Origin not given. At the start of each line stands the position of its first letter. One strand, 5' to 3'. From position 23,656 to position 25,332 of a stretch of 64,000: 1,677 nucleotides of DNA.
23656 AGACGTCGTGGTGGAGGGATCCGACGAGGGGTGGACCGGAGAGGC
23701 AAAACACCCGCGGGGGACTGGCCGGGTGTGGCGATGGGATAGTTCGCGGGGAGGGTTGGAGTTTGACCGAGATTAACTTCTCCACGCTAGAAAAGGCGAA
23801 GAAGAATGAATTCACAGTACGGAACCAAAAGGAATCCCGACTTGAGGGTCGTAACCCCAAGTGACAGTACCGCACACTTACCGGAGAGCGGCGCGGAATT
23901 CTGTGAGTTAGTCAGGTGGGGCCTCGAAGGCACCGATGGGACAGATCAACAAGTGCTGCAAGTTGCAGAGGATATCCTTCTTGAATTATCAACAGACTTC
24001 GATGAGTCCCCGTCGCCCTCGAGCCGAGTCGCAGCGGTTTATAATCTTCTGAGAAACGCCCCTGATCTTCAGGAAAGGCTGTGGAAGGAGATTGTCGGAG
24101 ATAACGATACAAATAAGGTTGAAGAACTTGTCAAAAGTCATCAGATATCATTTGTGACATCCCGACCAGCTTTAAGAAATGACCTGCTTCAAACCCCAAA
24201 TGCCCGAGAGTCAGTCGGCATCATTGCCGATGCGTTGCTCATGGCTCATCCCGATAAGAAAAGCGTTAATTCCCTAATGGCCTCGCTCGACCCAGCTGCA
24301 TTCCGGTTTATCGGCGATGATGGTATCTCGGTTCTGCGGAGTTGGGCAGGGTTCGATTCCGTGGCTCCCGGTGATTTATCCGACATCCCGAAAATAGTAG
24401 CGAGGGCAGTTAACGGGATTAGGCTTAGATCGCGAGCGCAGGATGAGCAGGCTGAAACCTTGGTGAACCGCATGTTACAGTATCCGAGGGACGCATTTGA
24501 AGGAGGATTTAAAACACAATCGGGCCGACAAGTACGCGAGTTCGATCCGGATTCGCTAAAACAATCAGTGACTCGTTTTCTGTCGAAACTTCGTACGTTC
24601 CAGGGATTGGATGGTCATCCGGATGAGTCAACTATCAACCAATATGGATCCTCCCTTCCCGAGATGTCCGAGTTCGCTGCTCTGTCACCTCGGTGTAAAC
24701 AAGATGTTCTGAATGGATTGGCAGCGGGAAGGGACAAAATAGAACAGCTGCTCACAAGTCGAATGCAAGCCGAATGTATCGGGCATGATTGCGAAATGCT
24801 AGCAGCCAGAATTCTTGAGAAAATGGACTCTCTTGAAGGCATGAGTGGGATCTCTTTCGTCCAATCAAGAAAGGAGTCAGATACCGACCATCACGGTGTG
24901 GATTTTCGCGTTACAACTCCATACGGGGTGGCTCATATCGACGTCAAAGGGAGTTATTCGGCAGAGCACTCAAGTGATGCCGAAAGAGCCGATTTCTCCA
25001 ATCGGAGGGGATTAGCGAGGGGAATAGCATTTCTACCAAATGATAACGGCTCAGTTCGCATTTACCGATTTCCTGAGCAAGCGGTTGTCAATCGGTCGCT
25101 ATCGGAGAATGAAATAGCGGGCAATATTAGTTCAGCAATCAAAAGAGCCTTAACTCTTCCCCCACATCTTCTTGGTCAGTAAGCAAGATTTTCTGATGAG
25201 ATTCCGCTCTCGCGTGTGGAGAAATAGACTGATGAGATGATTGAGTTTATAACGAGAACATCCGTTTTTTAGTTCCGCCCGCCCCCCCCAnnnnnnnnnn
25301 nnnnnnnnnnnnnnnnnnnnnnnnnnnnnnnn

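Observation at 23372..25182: Lower-GC island: a prepilin-type pilin with a long leader, followed by a 458-aa orphan protein with a possible nuclease-like C-terminus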

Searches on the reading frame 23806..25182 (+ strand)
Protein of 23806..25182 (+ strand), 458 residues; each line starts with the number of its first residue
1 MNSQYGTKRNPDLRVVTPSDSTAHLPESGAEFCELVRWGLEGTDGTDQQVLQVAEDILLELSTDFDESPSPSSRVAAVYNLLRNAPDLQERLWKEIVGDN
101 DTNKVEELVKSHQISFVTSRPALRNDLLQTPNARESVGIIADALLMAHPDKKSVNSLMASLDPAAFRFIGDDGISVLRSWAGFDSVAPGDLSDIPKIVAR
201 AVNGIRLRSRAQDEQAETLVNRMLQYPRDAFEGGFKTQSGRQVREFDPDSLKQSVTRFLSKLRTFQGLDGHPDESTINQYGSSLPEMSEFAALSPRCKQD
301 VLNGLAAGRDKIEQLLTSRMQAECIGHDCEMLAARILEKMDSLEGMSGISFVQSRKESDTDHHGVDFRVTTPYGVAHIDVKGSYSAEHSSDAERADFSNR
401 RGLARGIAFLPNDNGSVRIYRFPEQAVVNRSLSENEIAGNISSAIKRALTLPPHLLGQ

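Call 3: search_protein_families(library=pfam, proteins=[window:23806-25182:+], max_evalue=1)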
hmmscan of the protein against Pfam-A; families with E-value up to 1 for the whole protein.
window:23806-25182:+ (458 aa): 0 families

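Call 4: search_protein_families(library=ncbifam, proteins=[window:23806-25182:+], max_evalue=1)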
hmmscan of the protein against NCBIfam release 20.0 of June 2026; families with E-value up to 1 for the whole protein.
window:23806-25182:+ (458 aa): 0 families

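Call 5: search_protein_families(library=padloc, proteins=[window:23806-25182:+], max_evalue=1)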
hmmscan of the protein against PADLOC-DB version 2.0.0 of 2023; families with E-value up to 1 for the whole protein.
window:23806-25182:+ (458 aa): 1 family
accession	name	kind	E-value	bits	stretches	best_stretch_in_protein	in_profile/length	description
PDLC01658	Cas12c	-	0.0011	14.7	1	186-277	57-140/1256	C2c3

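Call 6: find_homologous_proteins(query=window:23806-25182:+, max_evalue=0.01)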
Query window:23806-25182:+ (458 aa): 2 proteins with E <= 0.01 among 8000 candidates.
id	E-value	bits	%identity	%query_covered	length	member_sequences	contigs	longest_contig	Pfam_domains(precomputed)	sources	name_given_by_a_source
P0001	3.6e-272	921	99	92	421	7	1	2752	-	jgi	jgi:hypothetical protein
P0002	1.1e-196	672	67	100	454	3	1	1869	-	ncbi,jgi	jgi:hypothetical protein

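Call 8: find_encoding_contigs(protein=P0002, flank=10000, max_places=6)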
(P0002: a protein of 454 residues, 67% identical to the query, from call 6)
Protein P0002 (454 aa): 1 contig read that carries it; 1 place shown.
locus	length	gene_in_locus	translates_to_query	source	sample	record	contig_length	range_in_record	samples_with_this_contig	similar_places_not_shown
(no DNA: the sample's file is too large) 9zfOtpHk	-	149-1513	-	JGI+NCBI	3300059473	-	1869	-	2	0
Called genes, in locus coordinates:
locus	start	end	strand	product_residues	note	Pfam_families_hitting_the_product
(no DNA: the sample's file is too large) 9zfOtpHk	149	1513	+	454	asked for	-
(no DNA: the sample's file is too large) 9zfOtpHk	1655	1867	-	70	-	?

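Call 9: find_encoding_contigs(protein=P0001, flank=10000, max_places=6)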
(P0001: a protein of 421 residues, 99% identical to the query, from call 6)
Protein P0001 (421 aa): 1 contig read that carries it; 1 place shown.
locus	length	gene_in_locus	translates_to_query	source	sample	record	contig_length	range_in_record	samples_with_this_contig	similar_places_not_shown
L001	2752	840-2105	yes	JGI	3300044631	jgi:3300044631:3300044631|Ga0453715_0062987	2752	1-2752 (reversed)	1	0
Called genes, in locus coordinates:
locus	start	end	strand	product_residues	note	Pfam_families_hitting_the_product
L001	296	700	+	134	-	PF07963:N_methyl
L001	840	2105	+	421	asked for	-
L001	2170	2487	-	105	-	-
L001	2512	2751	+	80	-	?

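Call 11: find_encoding_contigs(protein=P0010, flank=10000, max_places=6)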
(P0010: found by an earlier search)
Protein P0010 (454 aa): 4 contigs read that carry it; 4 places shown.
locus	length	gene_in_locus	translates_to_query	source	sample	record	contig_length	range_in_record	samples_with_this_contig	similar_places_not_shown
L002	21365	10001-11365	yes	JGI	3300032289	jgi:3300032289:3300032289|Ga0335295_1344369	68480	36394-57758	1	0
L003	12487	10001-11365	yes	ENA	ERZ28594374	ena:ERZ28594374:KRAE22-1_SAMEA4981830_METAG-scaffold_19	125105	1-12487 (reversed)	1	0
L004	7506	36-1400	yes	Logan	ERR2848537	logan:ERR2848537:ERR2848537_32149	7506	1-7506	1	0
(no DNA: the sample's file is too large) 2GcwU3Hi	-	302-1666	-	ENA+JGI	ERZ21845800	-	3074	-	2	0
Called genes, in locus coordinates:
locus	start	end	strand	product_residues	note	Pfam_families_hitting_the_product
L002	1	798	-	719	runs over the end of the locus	PF00403:HMA, PF00122:E1-E2_ATPase, PF00702:Hydrolase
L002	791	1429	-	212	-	PF00565:SNase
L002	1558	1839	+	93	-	PF02609:Exonuc_VII_S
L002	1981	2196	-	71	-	-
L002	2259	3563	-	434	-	PF01053:Cys_Met_Meta_PP, PF00155:Aminotran_1_2 (weak)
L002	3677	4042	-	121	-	-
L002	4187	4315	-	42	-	-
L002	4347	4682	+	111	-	PF13237:Fer4_10 (weak), PF14697:Fer4_21 (faint), PF12838:Fer4_7 (weak), PF13187:Fer4_9 (weak), PF12797:Fer4_2 (weak), PF00037:Fer4, PF12837:Fer4_6 (weak), PF13237:Fer4_10 (weak), +2 more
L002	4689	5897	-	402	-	PF12704:MacB_PCD, PF02687:FtsX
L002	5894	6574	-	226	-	PF02463:SMC_N (faint), PF00005:ABC_tran, PF13304:AAA_21 (faint)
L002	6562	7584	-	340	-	PF25917:BSH_RND (weak), PF25973:BSH_CzcB, PF25954:Beta-barrel_RND_2 (weak), PF25989:YknX_C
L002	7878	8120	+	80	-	-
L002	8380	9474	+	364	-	PF02661:Fic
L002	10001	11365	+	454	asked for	-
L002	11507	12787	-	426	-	PF13173:AAA_14, PF13635:DUF4143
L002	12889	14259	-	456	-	PF00072:Response_reg, PF00158:Sigma54_activat, PF14532:Sigma54_activ_2, PF00004:AAA (weak), PF07728:AAA_5 (weak), PF25601:AAA_lid_14, PF02954:HTH_8 (weak)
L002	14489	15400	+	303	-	-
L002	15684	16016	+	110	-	PF20977:GatF (weak), PF02686:GatC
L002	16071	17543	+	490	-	PF01425:Amidase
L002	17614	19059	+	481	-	PF02934:GatB_N, PF02637:GatB_Yqey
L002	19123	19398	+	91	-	PF16256:DUF4911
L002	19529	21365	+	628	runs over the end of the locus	PF13623:SurA_N_2, PF13624:SurA_N_3, PF13145:Rotamase_2, PF13616:Rotamase_3, PF00639:Rotamase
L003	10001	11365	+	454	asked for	-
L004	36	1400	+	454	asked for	-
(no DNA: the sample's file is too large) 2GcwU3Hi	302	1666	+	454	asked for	-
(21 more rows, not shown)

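Call 13: find_related_loci(query=A1, collection=genome_contigs, flank=10000)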
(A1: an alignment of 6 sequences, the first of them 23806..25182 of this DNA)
Query A1 (458 aa) in genome_contigs; peptide patterns used: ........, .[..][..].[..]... (x = any residue, [..] = any of these).
100 stretches matched a pattern, but none encodes a relative of the query by tblastn (E <= 1e-3).
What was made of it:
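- Tried and rejected: Genome-collection scan with the X profile: no relatives in 185,579 species genomes (call 13).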

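Call 25: search_protein_representatives(alignment_id=A2)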
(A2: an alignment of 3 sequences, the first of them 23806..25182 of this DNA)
Query: 3 sequences, 454 profile positions. Proteins with E-value up to 0.001 (for the whole library): 9; up to 1e-10: 9; up to 1e-30: 1. The best 9 are listed.
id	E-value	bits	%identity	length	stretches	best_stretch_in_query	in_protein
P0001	1.1e-279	943.8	-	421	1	35-454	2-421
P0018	1.1e-26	109.8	-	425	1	70-437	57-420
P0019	4.5e-25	104.5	-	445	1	17-425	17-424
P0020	5.4e-24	100.9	-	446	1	53-427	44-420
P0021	4.3e-20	88.1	-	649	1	102-450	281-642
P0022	8.3e-20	87.1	-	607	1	128-450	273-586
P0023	7.4e-17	77.4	-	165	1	285-439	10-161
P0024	1.0e-14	70.4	-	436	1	21-385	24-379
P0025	3.4e-13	65.4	-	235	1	55-239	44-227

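Call 27: search_protein_families(library=pfam, proteins=[P0018, P0019, P0020, P0021, P0022, P0023, P0024, P0025], max_evalue=0.1)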
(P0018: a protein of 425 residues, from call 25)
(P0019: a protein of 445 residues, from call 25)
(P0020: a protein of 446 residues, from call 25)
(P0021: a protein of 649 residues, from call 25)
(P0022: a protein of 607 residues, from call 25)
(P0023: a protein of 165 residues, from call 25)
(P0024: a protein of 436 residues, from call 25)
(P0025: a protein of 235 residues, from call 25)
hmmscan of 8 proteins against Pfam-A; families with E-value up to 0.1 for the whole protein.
P0018 (425 aa): 1 family
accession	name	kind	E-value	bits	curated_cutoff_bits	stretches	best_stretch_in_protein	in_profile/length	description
PF04740.18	LXG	-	0.077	13.3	26.5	0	283-335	139-195/202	LXG domain of WXG superfamily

P0019 (445 aa): 0 families

P0020 (446 aa): 0 families

P0021 (649 aa): 0 families

P0022 (607 aa): 0 families

P0023 (165 aa): 0 families

P0024 (436 aa): 0 families

P0025 (235 aa): 2 families
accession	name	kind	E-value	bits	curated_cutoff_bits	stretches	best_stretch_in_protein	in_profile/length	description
PF24182.1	G1RFP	-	0.049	13.7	22.6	0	40-52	21-33/36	Gene 1 ring forming protein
PF11464.13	Rbsn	-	0.061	13.4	26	0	75-98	10-33/42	Rabenosyn Rab binding domain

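Call 29: predict_structure(alignment_id=A2)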
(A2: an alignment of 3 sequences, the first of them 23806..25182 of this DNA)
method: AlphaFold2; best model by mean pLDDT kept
length: 458 residues; sequences in the alignment: 3
mean_pLDDT: 65.2   pTM: 0.44
mean pLDDT of the five models: 65.2, 59.4, 56.2, 54.4, 48.3
residues with pLDDT >= 90: 44; 70-90: 149; 50-70: 154; < 50: 111
segments of 3 or more residues with pLDDT < 50: 1-23, 61-70, 188-191, 226-245, 347-362, 385-404, 424-431, 453-458
pLDDT, mean of each block of 10 residues (from residue 1): 28 36 54 66 53 57 46 60 69 74 75 69 83 84 89 89 85 84 62 64 81 74 52 36 58 90 86 89 91 87 91 87 68 62 49 36 56 61 49 42 53 62 46 58 64 43
secondary structure, 60 per line:
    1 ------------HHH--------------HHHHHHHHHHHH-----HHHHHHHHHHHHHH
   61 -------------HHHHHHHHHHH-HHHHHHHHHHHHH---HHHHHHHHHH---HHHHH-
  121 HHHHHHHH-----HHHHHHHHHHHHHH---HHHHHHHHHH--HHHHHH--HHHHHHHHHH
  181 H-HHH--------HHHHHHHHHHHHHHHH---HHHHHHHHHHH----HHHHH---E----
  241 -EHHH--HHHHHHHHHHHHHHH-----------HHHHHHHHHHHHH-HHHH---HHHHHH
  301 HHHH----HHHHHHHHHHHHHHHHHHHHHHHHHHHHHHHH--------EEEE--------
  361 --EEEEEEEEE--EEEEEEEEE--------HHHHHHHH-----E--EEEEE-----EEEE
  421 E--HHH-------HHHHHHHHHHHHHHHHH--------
elements in order: H30-41 H47-60 H74-84 H86-98 H102-111 H115-119 H121-128 H134-147 H151-160 H163-168 H171-181 H194-209 H213-223 H228-232 H248-262 H274-286 H288-291 H295-304 H309-340 E349-352 E363-371 E374-382 H391-398 E407-411 E417-421 H434-450
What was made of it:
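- Tried and rejected: First AF2 model from 3 sequences: too weak to use (pLDDT 65, call 29).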

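Call 30: find_homologous_proteins(query=A3, max_evalue=0.001)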
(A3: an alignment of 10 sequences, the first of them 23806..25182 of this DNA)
Query A3 (10 sequences) (458 aa, profile of the alignment): 4 proteins with E <= 0.001 among 8000 candidates.
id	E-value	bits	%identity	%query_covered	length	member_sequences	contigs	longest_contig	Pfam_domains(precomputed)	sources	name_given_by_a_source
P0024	9.6e-161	554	23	88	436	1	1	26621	-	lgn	-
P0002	6.1e-159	548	67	100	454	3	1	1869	-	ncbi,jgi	jgi:hypothetical protein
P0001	2.6e-149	516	99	92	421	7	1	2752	-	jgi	jgi:hypothetical protein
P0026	5.7e-23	100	97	23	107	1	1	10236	-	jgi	jgi:hypothetical protein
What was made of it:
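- Tried and rejected: Word-indexed homologue search with the family profile: it added no new members (call 30).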

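Call 32: find_encoding_contigs(protein=P0024, flank=10000, max_places=4)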
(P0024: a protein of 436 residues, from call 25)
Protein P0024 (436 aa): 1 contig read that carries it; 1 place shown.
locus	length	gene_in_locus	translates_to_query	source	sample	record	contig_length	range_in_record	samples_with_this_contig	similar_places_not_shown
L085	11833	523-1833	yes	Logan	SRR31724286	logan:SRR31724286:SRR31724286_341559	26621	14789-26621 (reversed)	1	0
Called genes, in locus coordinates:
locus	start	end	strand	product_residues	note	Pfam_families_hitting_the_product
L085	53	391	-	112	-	PF06155:GBBH-like_N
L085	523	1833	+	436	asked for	-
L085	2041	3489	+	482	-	PF00069:Pkinase, PF03109:ABC1 (faint), PF07714:PK_Tyr_Ser-Thr, PF13513:HEAT_EZ (faint), PF02985:HEAT (faint), PF13646:HEAT_2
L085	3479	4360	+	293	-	-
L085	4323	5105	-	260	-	PF04187:Cofac_haem_bdg (faint)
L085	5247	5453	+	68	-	-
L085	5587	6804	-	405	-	PF02683:DsbD_TM, PF13386:DsbD_2, PF13899:Thioredoxin_7, PF00085:Thioredoxin, PF13098:Thioredoxin_2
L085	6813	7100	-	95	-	-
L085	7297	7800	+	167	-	PF01467:CTP_transf_like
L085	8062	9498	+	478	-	-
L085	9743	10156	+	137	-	PF00334:NDK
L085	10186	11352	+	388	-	PF21016:RlmN_N, PF04055:Radical_SAM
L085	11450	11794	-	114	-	PF00313:CSD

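Call 33: find_encoding_contigs(protein=P0018, flank=10000, max_places=4)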
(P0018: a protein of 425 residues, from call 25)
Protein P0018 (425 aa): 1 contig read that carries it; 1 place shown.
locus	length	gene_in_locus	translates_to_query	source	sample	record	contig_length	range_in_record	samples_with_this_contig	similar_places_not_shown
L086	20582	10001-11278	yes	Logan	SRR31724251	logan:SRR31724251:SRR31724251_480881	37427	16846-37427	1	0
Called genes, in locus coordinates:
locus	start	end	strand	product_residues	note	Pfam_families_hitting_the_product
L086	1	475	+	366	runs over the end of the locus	PF00089:Trypsin, PF13365:Trypsin_2, PF13180:PDZ_2, PF14685:PDZ_Tricorn (weak), PF17820:PDZ_6 (weak)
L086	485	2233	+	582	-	PF02518:HATPase_c, PF13589:HATPase_c_3, PF01119:DNA_mis_repair, PF08676:MutL_C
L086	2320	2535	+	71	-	-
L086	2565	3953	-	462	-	-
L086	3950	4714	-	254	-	-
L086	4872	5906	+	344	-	PF01745:IPT (weak), PF01715:IPPT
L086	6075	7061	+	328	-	PF03255:ACCA, PF01039:Carboxyl_trans, PF00378:ECH_1 (weak)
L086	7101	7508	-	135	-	-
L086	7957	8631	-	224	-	-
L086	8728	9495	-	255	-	PF18299:R2K_2 (weak), PF14243:R2K_3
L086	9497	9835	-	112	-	PF06155:GBBH-like_N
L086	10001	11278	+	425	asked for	-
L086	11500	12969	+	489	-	PF00069:Pkinase, PF02985:HEAT (faint), PF07714:PK_Tyr_Ser-Thr, PF03109:ABC1 (weak), PF13646:HEAT_2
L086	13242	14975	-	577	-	-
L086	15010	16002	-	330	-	-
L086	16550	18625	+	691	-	PF08811:DUF1800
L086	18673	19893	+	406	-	PF07394:DUF1501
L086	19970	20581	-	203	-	?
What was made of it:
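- X is a stable gene in L085/L086 (calls 32, 33).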

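Call 34: find_encoding_contigs(protein=P0021, flank=10000, max_places=4)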
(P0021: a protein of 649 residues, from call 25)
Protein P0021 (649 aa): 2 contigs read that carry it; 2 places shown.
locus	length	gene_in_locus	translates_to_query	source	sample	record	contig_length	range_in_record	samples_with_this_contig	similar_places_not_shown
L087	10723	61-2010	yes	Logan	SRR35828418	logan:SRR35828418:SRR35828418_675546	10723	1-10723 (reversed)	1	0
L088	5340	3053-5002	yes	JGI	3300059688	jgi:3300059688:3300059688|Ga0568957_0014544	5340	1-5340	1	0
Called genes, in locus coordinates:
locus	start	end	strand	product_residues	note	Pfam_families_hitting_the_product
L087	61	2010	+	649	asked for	-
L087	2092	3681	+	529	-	PF01663:Phosphodiest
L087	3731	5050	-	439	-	PF00206:Lyase_1, PF10397:ADSL_C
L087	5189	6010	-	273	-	PF00753:Lactamase_B, PF23023:Anti-Pycsar_Apyc1, PF12706:Lactamase_B_2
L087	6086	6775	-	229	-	PF01209:Ubie_methyltran, PF13489:Methyltransf_23 (weak), PF08241:Methyltransf_11, PF08242:Methyltransf_12 (weak), PF13649:Methyltransf_25, PF13847:Methyltransf_31 (weak)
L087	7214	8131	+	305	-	-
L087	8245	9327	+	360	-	PF25174:Beta-prop_THOC3 (faint), PF26549:Tricorn_N, PF00930:DPPIV_N (faint), PF07676:PD40, PF26550:Tricorn_2nd (weak)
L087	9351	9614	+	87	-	-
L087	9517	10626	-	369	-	-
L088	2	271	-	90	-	?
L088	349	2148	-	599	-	PF03853:YjeF_N, PF01256:Carb_kinase, PF02110:HK (weak)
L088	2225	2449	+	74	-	-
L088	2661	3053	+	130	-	PF07963:N_methyl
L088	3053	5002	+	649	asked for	-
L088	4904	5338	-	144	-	?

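Call 35: find_encoding_contigs(protein=P0022, flank=10000, max_places=4)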
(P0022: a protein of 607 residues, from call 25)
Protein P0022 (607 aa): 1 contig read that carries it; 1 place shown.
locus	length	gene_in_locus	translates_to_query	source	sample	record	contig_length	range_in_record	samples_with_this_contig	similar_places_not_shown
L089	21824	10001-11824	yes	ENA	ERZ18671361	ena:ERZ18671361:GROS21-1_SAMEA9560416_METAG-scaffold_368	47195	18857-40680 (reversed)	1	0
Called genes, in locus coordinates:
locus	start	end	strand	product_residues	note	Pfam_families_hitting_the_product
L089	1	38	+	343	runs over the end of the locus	PF11356:T2SSC, PF17820:PDZ_6 (faint)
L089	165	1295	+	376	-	-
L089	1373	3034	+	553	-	PF03958:Secretin_N, PF00263:Secretin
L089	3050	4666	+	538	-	PF05157:MshEN, PF00437:T2SSE, PF25199:nSTAND_NTPase5 (faint)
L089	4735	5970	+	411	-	PF28597:T2SSF_N, PF00482:T2SSF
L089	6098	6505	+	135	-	PF07963:N_methyl, PF08334:T2SSG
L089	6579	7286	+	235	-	-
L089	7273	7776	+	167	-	-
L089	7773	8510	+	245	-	PF07963:N_methyl (weak), PF11612:T2SSJ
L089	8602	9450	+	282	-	-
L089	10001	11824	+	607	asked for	-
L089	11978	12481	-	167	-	PF07566:DUF1543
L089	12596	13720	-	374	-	PF22020:RlmL_1st, PF01170:UPF0020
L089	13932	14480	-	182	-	PF01288:HPPK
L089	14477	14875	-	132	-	PF02152:FolB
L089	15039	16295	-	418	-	PF00764:Arginosuc_synth, PF20979:Arginosuc_syn_C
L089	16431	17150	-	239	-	PF00005:ABC_tran, PF13304:AAA_21 (faint)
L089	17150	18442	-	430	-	-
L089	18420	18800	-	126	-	-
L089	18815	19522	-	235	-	-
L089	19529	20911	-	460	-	-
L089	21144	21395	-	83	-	-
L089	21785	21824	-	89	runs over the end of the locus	-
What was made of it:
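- P0022 lies about 1.5 kb after gspJ of a complete gspC-D-E-F-G...J operon on the same strand (call 35). One member sits next to a T2SS operon (call 35).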

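Call 36: find_encoding_contigs(protein=P0019, flank=10000, max_places=4)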
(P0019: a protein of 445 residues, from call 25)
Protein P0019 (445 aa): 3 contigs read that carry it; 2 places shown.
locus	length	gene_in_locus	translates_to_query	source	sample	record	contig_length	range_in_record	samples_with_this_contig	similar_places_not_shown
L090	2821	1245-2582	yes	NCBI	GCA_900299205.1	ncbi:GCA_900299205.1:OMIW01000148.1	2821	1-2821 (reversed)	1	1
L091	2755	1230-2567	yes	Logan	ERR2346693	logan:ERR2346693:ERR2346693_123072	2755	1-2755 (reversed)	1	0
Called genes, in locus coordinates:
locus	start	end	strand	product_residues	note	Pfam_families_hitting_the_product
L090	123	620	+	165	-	PF00581:Rhodanese, PF11127:YgaP-like_TM (weak)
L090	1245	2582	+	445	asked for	-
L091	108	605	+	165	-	PF00581:Rhodanese, PF11127:YgaP-like_TM (weak)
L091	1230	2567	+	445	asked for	-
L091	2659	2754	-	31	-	?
